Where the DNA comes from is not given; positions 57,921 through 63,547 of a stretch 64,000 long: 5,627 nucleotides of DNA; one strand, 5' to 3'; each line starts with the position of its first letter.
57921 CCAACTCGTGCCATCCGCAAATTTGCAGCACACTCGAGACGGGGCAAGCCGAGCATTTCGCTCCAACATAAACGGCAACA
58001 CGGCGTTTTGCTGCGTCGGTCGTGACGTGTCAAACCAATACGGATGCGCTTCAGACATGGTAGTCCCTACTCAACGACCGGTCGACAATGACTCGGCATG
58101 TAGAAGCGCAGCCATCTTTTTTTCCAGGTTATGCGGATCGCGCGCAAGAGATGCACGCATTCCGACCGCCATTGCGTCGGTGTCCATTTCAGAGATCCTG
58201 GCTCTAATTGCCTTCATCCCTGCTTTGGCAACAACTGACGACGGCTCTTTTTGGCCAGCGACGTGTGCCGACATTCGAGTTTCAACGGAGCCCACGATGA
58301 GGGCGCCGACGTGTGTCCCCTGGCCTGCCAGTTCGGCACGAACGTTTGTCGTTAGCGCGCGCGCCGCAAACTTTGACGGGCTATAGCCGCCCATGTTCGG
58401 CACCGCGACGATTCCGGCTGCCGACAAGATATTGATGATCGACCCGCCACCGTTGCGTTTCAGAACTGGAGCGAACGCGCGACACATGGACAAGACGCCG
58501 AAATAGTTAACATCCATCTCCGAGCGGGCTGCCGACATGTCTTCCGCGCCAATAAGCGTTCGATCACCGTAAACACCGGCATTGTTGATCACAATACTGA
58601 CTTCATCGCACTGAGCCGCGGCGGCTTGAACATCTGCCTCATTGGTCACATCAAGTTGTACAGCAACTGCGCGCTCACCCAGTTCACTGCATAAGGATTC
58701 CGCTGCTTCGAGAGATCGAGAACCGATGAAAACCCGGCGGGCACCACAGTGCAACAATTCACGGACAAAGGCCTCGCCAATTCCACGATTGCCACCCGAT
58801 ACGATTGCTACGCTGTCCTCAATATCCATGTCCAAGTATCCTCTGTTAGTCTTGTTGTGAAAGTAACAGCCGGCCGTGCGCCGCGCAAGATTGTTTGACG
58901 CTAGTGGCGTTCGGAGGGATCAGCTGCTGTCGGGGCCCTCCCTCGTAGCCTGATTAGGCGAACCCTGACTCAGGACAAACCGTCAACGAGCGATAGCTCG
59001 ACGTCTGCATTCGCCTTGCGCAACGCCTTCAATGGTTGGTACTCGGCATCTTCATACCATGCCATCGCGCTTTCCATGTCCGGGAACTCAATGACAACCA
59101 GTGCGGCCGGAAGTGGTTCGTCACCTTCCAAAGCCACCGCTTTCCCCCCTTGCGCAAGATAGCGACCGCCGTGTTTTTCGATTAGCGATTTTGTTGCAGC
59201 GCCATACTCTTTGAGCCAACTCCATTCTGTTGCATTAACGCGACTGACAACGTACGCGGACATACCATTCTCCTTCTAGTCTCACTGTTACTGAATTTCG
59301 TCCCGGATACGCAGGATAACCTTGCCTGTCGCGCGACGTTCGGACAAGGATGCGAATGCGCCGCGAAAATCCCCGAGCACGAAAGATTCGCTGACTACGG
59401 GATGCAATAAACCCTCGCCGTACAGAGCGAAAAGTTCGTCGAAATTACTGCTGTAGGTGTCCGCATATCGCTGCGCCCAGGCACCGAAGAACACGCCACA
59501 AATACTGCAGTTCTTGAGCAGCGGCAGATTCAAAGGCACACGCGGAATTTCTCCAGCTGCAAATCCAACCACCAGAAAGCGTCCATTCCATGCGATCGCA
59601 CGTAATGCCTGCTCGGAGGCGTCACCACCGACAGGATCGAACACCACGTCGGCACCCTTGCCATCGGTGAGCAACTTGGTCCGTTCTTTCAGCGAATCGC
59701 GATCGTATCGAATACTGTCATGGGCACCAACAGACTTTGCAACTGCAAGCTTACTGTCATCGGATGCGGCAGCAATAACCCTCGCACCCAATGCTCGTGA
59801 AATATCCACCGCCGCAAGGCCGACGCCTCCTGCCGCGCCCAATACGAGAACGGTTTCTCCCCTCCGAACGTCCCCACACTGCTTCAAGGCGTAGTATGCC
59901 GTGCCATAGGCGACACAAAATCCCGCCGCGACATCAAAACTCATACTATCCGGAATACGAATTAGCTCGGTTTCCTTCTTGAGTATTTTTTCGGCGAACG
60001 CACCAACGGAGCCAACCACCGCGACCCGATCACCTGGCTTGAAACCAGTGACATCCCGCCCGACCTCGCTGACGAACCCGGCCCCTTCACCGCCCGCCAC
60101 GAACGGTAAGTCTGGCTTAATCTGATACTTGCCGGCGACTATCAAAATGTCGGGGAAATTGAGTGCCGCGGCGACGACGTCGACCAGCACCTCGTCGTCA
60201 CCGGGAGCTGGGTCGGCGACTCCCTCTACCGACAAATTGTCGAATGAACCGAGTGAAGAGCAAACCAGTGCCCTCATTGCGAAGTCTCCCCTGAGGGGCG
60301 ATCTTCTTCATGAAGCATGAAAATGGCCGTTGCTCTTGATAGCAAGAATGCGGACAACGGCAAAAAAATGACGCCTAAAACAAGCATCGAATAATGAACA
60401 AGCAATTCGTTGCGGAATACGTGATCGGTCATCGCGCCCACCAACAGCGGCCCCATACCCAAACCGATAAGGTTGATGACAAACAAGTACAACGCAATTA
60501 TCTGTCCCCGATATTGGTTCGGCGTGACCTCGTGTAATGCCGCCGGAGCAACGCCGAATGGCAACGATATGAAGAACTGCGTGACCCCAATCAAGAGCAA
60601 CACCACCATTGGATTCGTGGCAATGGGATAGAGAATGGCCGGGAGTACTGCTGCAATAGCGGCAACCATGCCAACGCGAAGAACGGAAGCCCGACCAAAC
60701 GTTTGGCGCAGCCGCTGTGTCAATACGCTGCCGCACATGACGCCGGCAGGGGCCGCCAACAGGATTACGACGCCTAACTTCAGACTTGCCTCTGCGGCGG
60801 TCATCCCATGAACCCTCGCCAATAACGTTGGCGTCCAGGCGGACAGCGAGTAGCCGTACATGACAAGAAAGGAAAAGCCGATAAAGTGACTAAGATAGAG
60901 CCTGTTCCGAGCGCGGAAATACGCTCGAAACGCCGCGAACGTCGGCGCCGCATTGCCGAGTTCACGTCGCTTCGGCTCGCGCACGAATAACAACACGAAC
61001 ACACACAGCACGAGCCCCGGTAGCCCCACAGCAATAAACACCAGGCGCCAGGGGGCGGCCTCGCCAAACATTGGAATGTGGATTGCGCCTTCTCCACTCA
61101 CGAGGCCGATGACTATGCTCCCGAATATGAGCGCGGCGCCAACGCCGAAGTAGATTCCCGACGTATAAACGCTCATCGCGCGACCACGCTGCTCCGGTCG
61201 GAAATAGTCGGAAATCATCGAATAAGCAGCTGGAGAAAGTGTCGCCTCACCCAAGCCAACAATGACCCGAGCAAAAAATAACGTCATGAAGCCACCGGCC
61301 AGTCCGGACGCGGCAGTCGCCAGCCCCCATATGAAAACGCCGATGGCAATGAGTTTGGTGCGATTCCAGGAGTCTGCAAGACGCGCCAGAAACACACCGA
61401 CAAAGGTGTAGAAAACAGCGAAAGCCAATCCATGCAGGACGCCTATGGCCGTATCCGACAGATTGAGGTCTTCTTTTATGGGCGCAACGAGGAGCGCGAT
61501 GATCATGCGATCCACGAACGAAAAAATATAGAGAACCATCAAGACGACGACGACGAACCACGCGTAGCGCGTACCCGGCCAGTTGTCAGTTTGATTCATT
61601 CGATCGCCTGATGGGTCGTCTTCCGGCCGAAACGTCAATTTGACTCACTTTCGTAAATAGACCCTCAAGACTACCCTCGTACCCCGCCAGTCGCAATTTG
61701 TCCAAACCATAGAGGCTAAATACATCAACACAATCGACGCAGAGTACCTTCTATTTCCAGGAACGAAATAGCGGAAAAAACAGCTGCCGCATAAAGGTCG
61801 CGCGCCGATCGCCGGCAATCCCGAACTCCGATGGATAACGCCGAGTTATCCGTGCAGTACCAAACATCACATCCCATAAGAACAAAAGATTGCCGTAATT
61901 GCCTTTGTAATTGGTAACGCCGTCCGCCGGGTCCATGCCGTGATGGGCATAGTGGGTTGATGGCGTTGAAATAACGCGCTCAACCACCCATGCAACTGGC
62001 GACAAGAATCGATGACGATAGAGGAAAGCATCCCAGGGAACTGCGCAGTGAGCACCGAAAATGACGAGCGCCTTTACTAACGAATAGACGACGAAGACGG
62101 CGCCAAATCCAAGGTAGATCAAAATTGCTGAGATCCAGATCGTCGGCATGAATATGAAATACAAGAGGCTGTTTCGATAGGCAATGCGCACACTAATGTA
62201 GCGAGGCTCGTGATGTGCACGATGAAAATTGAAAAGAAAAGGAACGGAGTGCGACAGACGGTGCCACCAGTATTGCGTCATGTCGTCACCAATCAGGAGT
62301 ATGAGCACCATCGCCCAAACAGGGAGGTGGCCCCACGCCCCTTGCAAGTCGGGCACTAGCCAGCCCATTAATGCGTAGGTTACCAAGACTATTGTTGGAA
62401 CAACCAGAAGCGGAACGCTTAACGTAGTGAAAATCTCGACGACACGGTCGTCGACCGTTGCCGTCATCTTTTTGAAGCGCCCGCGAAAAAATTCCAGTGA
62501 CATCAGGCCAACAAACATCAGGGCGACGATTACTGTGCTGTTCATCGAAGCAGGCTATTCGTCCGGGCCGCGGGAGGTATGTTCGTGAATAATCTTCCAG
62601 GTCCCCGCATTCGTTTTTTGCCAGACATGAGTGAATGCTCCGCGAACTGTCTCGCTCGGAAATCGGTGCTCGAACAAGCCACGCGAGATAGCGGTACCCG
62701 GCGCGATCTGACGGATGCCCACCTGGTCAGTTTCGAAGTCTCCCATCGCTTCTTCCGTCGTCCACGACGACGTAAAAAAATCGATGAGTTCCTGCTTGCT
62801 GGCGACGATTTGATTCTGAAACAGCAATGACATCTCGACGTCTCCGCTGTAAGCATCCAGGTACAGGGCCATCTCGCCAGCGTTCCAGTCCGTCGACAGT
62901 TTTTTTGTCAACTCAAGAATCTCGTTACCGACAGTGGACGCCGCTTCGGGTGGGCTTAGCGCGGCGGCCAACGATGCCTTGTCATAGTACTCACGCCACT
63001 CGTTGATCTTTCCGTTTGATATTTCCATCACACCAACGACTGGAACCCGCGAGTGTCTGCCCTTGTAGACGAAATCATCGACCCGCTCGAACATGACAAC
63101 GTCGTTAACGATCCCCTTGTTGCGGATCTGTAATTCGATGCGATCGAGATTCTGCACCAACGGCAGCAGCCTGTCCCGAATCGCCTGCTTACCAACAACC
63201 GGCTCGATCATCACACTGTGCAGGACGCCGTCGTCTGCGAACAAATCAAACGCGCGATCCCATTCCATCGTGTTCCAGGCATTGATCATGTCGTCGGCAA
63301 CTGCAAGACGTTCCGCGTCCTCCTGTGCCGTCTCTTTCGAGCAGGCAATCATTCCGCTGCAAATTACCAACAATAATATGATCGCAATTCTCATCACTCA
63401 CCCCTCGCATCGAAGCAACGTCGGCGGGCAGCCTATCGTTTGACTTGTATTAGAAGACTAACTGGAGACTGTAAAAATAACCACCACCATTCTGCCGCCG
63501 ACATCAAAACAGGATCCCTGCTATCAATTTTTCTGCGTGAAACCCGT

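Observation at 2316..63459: One 17-bp operator-like motif (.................) precedes essentially every transcription unit across ~56 kb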

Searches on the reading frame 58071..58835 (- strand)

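Call 10: search_protein_families(library=pfam, proteins=[window:58071-58835:-])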
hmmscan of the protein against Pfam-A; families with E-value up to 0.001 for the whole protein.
window:58071-58835:- (254 aa): 6 families
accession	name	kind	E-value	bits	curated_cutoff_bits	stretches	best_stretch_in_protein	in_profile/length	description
PF00106.31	adh_short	-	4.1e-39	134.5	26.6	1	9-192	2-190/195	short chain dehydrogenase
PF13561.12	adh_short_C2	-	3.5e-26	92.7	27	1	16-200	5-192/236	Enoyl-(Acyl carrier protein) reductase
PF08659.16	KR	-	9.6e-10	39.1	22.6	1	10-123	3-125/180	KR domain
PF13460.12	NAD_binding_10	-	4.8e-06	27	27.2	1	14-98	1-79/184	NAD(P)H-binding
PF03807.23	F420_oxidored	-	0.00021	22.2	21.6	1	9-84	2-77/94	NADP oxidoreductase coenzyme F420-dependent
PF21090.3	P-loop_SecA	-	0.00045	20.3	27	0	31-106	32-111/205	SecA P-loop domain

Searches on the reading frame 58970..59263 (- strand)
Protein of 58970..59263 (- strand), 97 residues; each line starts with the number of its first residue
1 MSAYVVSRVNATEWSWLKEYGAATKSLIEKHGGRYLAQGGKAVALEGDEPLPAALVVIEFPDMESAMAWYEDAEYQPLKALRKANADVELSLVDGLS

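Call 58: search_protein_families(library=pfam, proteins=[window:58970-59263:-], max_evalue=0.01)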
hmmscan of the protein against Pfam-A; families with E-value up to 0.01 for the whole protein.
window:58970-59263:- (97 aa): 1 family
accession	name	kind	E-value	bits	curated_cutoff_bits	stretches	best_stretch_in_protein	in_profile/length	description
PF07045.17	DUF1330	-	2.4e-28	98.8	23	1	2-96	1-94/94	Domain of unknown function (DUF1330)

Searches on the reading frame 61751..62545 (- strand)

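Call 10: search_protein_families(library=pfam, proteins=[window:61751-62545:-])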
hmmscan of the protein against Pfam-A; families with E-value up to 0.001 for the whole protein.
window:61751-62545:- (264 aa): 1 family
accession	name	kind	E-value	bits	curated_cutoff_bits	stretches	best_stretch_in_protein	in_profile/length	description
PF04116.19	FA_hydroxylase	-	1.8e-22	80.6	31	1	81-230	2-132/132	Fatty acid hydroxylase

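Call 40: search_protein_families(library=ncbifam, proteins=[window:61751-62545:-], max_evalue=0.00001)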
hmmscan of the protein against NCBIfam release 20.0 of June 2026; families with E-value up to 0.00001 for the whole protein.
window:61751-62545:- (264 aa): 1 family
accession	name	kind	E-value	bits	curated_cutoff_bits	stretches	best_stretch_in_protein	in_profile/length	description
NF052566.1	OrLpdHdlsOlsERhiz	equivalog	1.1e-13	51.2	475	1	69-260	107-284/293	ornithine lipid hydroxylase OlsE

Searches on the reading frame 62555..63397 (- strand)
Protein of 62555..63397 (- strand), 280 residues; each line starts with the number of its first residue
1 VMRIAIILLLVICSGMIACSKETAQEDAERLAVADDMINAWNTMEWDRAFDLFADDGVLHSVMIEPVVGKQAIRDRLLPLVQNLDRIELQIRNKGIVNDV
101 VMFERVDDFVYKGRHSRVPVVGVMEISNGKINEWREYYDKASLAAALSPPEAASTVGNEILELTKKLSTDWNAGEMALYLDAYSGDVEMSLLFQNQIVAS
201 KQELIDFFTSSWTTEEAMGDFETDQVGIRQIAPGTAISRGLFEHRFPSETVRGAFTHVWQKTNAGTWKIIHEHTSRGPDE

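Call 10: search_protein_families(library=pfam, proteins=[window:62555-63397:-])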
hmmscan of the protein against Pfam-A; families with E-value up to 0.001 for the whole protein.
window:62555-63397:- (280 aa): 5 families
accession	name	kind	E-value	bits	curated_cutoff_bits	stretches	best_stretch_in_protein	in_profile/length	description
PF12680.13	SnoaL_2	-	3.7e-13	50.4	27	1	36-134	3-102/102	SnoaL-like domain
PF07858.18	LEH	-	9.9e-12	45.7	24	1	34-143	7-116/122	Limonene-1,2-epoxide hydrolase catalytic domain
PF14534.12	DUF4440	-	1.3e-08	35.7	25.2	1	160-269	1-107/107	Domain of unknown function (DUF4440)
PF07366.18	SnoaL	-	2.7e-08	34.1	28.4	1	35-147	5-126/126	SnoaL-like polyketide cyclase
PF13474.12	SnoaL_3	-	6.6e-05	23.7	22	0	32-95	3-67/121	SnoaL-like domain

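Call 46: find_encoding_contigs(protein=window:62555-63397:-, flank=10000, max_places=3)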
Protein window:62555-63397:- (280 aa): no gene with exactly this product is on record in the collection.
